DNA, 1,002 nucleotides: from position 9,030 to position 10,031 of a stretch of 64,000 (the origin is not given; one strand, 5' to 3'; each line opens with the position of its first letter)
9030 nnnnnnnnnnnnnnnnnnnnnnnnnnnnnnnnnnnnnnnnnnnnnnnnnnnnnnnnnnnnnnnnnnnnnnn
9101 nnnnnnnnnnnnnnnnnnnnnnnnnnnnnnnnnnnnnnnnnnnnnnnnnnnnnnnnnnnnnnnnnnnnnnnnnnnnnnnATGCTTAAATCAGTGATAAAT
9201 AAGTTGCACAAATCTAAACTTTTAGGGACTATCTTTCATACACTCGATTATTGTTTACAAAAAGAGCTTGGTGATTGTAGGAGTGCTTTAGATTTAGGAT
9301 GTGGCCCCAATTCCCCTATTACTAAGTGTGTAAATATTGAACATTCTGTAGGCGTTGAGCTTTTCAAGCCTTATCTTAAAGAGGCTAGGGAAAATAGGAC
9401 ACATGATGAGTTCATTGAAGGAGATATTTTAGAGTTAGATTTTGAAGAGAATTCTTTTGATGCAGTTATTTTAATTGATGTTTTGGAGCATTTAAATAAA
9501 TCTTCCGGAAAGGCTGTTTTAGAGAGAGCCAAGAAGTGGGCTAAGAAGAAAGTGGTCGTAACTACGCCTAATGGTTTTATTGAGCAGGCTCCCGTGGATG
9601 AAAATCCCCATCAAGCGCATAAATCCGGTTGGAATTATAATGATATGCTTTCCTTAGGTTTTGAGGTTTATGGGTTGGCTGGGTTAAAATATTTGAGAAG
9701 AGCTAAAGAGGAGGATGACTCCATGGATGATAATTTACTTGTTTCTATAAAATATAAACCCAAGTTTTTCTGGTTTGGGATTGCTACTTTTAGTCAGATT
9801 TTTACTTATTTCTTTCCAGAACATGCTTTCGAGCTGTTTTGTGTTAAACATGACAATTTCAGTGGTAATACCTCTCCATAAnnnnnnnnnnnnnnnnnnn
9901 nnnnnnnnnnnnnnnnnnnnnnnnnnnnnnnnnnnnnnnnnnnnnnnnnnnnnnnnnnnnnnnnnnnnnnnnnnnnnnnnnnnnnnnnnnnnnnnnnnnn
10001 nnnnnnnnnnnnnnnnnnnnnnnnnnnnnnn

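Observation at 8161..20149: Diverged duplication of a GT2 - SAM-methyltransferase - GT2 triad within the same locus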

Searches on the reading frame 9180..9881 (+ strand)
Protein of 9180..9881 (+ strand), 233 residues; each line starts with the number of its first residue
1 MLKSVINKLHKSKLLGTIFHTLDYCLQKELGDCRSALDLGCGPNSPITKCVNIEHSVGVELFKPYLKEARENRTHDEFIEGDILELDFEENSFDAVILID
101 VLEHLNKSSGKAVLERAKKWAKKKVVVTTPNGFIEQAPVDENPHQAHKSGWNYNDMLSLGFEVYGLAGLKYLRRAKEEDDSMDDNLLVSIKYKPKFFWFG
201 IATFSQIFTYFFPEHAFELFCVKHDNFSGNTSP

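Call 7: search_protein_families(library=pfam, proteins=[window:9180-9881:+], max_evalue=0.01)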
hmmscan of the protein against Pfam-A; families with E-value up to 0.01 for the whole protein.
window:9180-9881:+ (233 aa): 6 families
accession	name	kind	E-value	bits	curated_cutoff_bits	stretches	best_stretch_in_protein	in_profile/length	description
PF08241.18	Methyltransf_11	-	1.2e-12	48.7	21.2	1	37-123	1-89/95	Methyltransferase domain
PF13649.12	Methyltransf_25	-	3.4e-11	44.1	27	1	37-123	2-95/97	Methyltransferase domain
PF13847.12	Methyltransf_31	-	2.1e-07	31.2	27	1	36-131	7-113/145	Methyltransferase domain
PF08242.18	Methyltransf_12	-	5.1e-06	27.6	30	1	37-122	1-93/98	Methyltransferase domain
PF13489.12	Methyltransf_23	-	0.00019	21.7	27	1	20-133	11-122/164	Methyltransferase domain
PF19742.4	DUF6231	-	0.0041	18.2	35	0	85-162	41-102/145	Family of unknown function (DUF6231)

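Call 8: search_protein_families(library=ncbifam, proteins=[window:9180-9881:+], max_evalue=0.01)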
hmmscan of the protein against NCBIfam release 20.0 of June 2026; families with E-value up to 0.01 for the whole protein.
window:9180-9881:+ (233 aa): 10 families
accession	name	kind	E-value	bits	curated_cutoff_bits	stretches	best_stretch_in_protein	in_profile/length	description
NF041255.1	mycofact_MftM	equivalog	1.7e-09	37.4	200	1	72-130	184-242/289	mycofactocin oligosaccharide methyltransferase MftM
TIGR04074.1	bacter_Hen1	equivalog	1.1e-05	24.1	340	1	34-151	284-419/462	3' terminal RNA ribose 2'-O-methyltransferase Hen1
TIGR02072.1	BioC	equivalog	1.2e-05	25.3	184.95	1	32-102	32-107/244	malonyl-ACP O-methyltransferase BioC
NF045667.1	MTase_DVU1556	equivalog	0.00012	21.6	155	1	34-98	24-90/213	DVU_1556 family methyltransferase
NF043040.1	corrin_prot_MT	hypoth_equivalog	0.00012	21.5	180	1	35-122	44-140/216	corrinoid protein-associated methyltransferase CpaM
NF007610.0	PRK10258.1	equivalog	0.0005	19.5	342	1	33-96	43-107/251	malonyl-ACP O-methyltransferase BioC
TIGR02021.1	BchM-ChlM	equivalog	0.0011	18.5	158.9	1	67-128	90-154/218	magnesium protoporphyrin IX methyltransferase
TIGR02081.1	metW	equivalog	0.0047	16.5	189.5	1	35-131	16-111/194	methionine biosynthesis protein MetW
TIGR01983.1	UbiG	equivalog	0.0058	16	102.95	1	35-119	52-141/228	bifunctional 2-polyprenyl-6-hydroxyphenol methylase/3-demethylubiquinol 3-O-methyltransferase UbiG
NF004851.0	PRK06202.1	equivalog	0.0099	15.3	243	0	85-127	122-164/237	hypothetical protein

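Call 10: find_homologous_proteins(query=window:9180-9881:+)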
Query window:9180-9881:+ (233 aa): 554 proteins with E <= 0.001 among 1014 candidates; the best 120 are listed.
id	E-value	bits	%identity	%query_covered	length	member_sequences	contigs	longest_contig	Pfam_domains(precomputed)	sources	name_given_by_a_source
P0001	6.9e-157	538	100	100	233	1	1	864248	PF13847.13,PF13649.13,PF08241.19,PF08242.19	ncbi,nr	ncbi:methyltransferase domain-containing protein [candidate division WWE3 bacterium]|nr:methyltransf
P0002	3.4e-94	333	67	95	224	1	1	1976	PF07021.19,PF13847.13,PF13489.13,PF13649.13,PF08241.19,PF08242.19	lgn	-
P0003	6.4e-93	329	60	95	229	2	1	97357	PF13847.13,PF13489.13,PF13649.13,PF08241.19,PF08242.19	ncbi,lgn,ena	-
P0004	6.7e-90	319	61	96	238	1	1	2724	PF13489.13,PF13649.13,PF08241.19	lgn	-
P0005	1.1e-89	318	60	95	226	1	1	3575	PF13649.13,PF08241.19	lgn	-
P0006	6.5e-89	316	62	96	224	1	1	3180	PF13847.13,PF13489.13,PF13649.13,PF08241.19,PF08242.19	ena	-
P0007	1.4e-88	314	60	95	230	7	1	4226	PF07021.19,PF13489.13,PF13649.13,PF08241.19,PF08242.19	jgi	-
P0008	3.9e-88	313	58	95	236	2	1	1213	PF13489.13,PF13649.13,PF08241.19,PF08242.19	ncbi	-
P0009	6.0e-88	312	62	95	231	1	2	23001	PF13489.13,PF13649.13,PF08241.19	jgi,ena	-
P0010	6.2e-88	312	62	95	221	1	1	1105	PF13489.13,PF13649.13,PF08241.19,PF08242.19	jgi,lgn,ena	-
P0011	7.5e-88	312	60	95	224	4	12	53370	PF07021.19,PF13489.13,PF13649.13,PF08241.19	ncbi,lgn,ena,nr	ncbi:MAG: hypothetical protein A2420_04080 [Candidatus Moranbacteria bacterium RIFOXYC1_FULL_44_13]|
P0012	9.7e-88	312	62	94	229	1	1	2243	PF07021.19,PF13489.13,PF13649.13,PF08241.19,PF08242.19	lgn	-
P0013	1.4e-87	311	59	94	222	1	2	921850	PF13847.13,PF13489.13,PF13649.13,PF08241.19,PF08242.19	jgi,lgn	jgi:SAM-dependent methyltransferase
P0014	1.7e-87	311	61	94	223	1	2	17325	PF07021.19,PF13489.13,PF13649.13,PF08241.19,PF08242.19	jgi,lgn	-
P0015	2.8e-87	310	59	96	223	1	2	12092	PF13489.13,PF13649.13,PF08241.19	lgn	-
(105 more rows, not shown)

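Call 13: find_related_loci(query=A1, collection=genome_contigs, flank=10000)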
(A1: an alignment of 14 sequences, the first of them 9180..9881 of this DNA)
Query A1 (233 aa) in genome_contigs; peptide patterns used: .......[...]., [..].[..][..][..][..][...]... (x = any residue, [..] = any of these).
133 stretches matched a pattern; 94 encode a relative of the query (tblastn E <= 1e-3); the best 80 are kept; 80 distinct loci.
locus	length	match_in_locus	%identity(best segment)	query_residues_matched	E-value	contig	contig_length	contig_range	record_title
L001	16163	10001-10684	60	5-232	2e-97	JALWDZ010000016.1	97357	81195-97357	MAG: Candidatus Shapirobacteria bacterium isolate T11_metabat1_scaf2bin.010 T11_NODE_44_length_97357_cov_2.651136, whole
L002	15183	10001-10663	58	2-222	4e-91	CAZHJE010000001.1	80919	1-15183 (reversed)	MAG TPA_asm: uncultured Candidatus Saccharibacteria bacterium isolate SRP329715_co1_402 genome assembly, contig: NODE_33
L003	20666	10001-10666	57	1-223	1e-87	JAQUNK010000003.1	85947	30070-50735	MAG: Candidatus Omnitrophota bacterium isolate STD1_176 NODE_540_length_85947_cov_6.628327_Sandtown_D1, whole genome sho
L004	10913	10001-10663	55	1-222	7e-87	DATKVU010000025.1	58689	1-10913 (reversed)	MAG TPA_asm: Clostridia bacterium isolate SMAG_U14141 k141_257063, whole genome shotgun sequence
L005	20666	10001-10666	57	2-224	2e-84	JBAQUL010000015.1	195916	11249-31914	MAG: Candidatus Moraniibacteriota bacterium isolate MFD12006_ilm_asm_bin13 k127_132001, whole genome shotgun sequence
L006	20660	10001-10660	57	2-223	2e-84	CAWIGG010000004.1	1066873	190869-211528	MAG: uncultured Spirochaetota bacterium isolate MFD03726.bin.1.50 genome assembly, contig: contig_42718, whole genome sh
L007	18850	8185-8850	57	1-223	5e-84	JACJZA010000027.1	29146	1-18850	MAG: Flavobacteriales bacterium isolate HK-STAS-BACT-52 HK-STAS-BACT-52_27, whole genome shotgun sequence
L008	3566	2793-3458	54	2-224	1e-83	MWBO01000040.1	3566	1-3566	MAG: candidate division WS2 bacterium ADurb.Bin280 BWY43_contig000040, whole genome shotgun sequence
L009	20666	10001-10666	52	2-224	8e-82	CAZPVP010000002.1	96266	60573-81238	MAG TPA_asm: uncultured Gammaproteobacteria bacterium isolate SRP141376_co1_289 genome assembly, contig: NODE_566_length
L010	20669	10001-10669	54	5-226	6e-82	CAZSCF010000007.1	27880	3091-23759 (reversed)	MAG TPA_asm: uncultured Bdellovibrionales bacterium isolate SRP263991_co4_514 genome assembly, contig: NODE_2052_length_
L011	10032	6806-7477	51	2-223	9e-82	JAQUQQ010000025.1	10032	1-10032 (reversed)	MAG: Candidatus Moraniibacteriota bacterium isolate STD1_53 NODE_19547_length_10032_cov_7.370116_Sandtown_D1, whole geno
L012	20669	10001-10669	55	2-223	3e-81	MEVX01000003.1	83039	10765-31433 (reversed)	MAG: candidate division WWE3 bacterium RIFOXYB1_FULL_43_24 rifoxyb1_full_scaffold_131, whole genome shotgun sequence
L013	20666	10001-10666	53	2-224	1e-80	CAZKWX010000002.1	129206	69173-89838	MAG TPA_asm: uncultured Bdellovibrionales bacterium isolate SRP167671_co1_182 genome assembly, contig: NODE_99_length_12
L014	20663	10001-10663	54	2-223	4e-80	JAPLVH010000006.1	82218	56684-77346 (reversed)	MAG: Candidatus Berkelbacteria bacterium isolate LacPavin_0419_WC90_MAG_42_9 LacPavin_0419_WC90_scaffold_17927, whole ge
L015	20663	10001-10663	52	2-223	5e-79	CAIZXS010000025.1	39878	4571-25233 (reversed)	uncultured bacterium isolate Loc080925-6m_bin-1411 genome assembly, contig: bin-1411:25/26, whole genome shotgun sequenc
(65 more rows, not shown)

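Call 48: search_protein_families(library=pfam, proteins=[L012:9995-11386:+, L012:11383-12504:+, L012:18109-19299:+, L012:19292-20161:+, L012:16101-16463:+], max_evalue=0.001)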
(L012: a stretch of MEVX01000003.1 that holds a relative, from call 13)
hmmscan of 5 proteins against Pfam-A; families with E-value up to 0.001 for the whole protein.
L012:9995-11386:+ (463 aa): 9 families
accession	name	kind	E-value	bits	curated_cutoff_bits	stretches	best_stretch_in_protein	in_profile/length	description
PF08241.18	Methyltransf_11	-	6.3e-27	94.5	21.2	2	38-121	1-86/95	Methyltransferase domain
PF13847.12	Methyltransf_31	-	2.1e-25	89.5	27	2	262-371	3-124/145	Methyltransferase domain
PF13489.12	Methyltransf_23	-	5.3e-24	85.2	27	2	248-391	9-159/164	Methyltransferase domain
PF13649.12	Methyltransf_25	-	3.2e-22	79.5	27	2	37-123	1-94/97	Methyltransferase domain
PF07021.18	MetW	-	1.7e-17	64.1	21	1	249-361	1-111/193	Methionine biosynthesis protein MetW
PF08242.18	Methyltransf_12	-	1.6e-13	51.7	30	2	267-354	1-97/98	Methyltransferase domain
PF06325.19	PrmA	-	4.2e-06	26.9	22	0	255-335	154-239/296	Ribosomal protein L11 methyltransferase (PrmA)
PF02353.26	CMAS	-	0.00011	22.1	27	0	217-277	16-77/273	Mycolic acid cyclopropane synthetase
PF05175.20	MTS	-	0.00054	20.1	23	0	261-333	29-109/170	Methyltransferase small domain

L012:11383-12504:+ (373 aa): 3 families
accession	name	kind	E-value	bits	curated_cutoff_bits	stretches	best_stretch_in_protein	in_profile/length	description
PF00534.26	Glycos_transf_1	-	1.1e-18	67.8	26.4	1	206-344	32-169/172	Glycosyl transferases group 1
PF13692.12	Glyco_trans_1_4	-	1.8e-16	61.2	27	1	190-331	4-140/142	Glycosyl transferases group 1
PF13524.12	Glyco_trans_1_2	-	1.6e-05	25.3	25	1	247-355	27-135/144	Glycosyl transferase-like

L012:18109-19299:+ (396 aa): 4 families
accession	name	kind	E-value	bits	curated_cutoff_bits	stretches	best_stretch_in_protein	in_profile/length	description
PF13439.12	Glyco_transf_4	-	1.6e-17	64.5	28.5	1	26-203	1-169/170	Glycosyltransferase Family 4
PF00534.26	Glycos_transf_1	-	5.6e-14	52.5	26.4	1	207-368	3-164/172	Glycosyl transferases group 1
PF13692.12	Glyco_trans_1_4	-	8.8e-13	49.2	27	1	222-359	3-139/142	Glycosyl transferases group 1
PF13579.12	Glyco_trans_4_4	-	8.1e-07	30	29.7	1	27-199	1-158/158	Glycosyl transferase 4-like domain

L012:19292-20161:+ (289 aa): 16 families
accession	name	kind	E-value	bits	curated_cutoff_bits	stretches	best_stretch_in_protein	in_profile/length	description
PF08241.18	Methyltransf_11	-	2.5e-25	89.4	21.2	1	41-136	1-95/95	Methyltransferase domain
PF13649.12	Methyltransf_25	-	2.5e-22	79.8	27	1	40-132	1-97/97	Methyltransferase domain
PF13847.12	Methyltransf_31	-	1.7e-20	73.6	27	1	35-151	2-120/145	Methyltransferase domain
PF13489.12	Methyltransf_23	-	1.6e-18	67.4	27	1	31-198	19-162/164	Methyltransferase domain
PF08242.18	Methyltransf_12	-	2.2e-14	54.4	30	1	41-134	1-98/98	Methyltransferase domain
PF01209.24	Ubie_methyltran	-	3.8e-12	46.5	20.1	1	33-136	44-151/233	ubiE/COQ5 methyltransferase family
PF02353.26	CMAS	-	1.6e-10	41.2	27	1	25-136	51-164/273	Mycolic acid cyclopropane synthetase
PF01135.25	PCMT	-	2e-08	34.7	20.3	1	27-140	64-175/210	Protein-L-isoaspartate(D-aspartate) O-methyltransferase (PCMT)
PF07021.18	MetW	-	6.3e-05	23.1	21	1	34-140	11-111/193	Methionine biosynthesis protein MetW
PF05401.17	NodS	-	0.00011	22.6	24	1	38-134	45-142/201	Nodulation protein S (NodS)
PF00891.24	Methyltransf_2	-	0.00014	21.7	22.3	1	27-136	53-164/210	O-methyltransferase domain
PF06325.19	PrmA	-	0.00022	21.2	22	1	26-135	152-257/296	Ribosomal protein L11 methyltransferase (PrmA)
PF00398.26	RrnaAD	-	0.00023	20.8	24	1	29-101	23-94/263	Ribosomal RNA adenine dimethylase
PF05175.20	MTS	-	0.00026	21.1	23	1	28-107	23-104/170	Methyltransferase small domain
PF01728.25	FtsJ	-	0.00041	20.8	24.1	1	28-100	12-83/181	FtsJ-like methyltransferase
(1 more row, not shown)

L012:16101-16463:+ (120 aa): 0 families

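Call 71: search_solved_structures(query=A1, max_evalue=0.001)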
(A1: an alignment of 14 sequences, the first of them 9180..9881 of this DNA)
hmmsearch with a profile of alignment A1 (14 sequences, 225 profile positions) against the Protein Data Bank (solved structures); distinct sequences matched with E-value up to 0.001: 16.
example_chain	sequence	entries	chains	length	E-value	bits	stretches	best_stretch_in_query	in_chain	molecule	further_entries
3cc8_A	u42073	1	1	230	4.9e-08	35.8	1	19-126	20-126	Putative methyltransferase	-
3jwi_A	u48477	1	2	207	7.7e-07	31.8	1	31-167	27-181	Methyltransferase type 12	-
1ve3_A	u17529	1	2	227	2.8e-06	30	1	17-118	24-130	hypothetical protein PH0226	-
3jwg_A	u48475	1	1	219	8.1e-06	28.5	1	31-167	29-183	Methyltransferase type 12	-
3l8d_A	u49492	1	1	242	1.9e-05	27.3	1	28-107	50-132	Methyltransferase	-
6gkv_A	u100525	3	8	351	6.2e-05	25.6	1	21-122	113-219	Coclaurine N-methyltransferase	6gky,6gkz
3dli_A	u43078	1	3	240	6.9e-05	25.5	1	29-130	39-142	methyltransferase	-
4xrp_C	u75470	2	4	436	9.8e-05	24.9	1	75-164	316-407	Hen1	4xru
1wzn_A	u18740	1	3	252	0.00015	24.4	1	29-107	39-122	SAM-dependent methyltransferase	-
9rfr_A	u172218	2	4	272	0.00045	22.8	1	10-98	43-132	Ubiquinone biosynthesis O-methyltransferase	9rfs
4mwz_A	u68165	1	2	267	0.0005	22.6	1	15-122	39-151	Phosphoethanolamine N-methyltransferase, putative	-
4iv0_A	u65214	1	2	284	0.00058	22.4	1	15-122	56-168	Phosphoethanolamine N-methyltransferase, putative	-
3bus_A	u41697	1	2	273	0.00076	22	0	29-107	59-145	Methyltransferase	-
3ujd_A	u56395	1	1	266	0.00088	21.8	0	20-121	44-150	Phosphoethanolamine N-methyltransferase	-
3uj6_A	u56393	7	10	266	0.00088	21.8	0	20-121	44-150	Phosphoethanolamine N-methyltransferase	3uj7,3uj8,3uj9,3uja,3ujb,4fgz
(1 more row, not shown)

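Call 72: search_protein_families(library=phrogs, proteins=[window:9180-9881:+], max_evalue=0.001)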
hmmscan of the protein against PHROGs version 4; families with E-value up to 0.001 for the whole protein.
window:9180-9881:+ (233 aa): 1 family
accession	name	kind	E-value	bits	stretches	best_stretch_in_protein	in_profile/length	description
phrog_4752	-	other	0.0004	20.7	1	36-122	55-151/241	tRNA methyltransferase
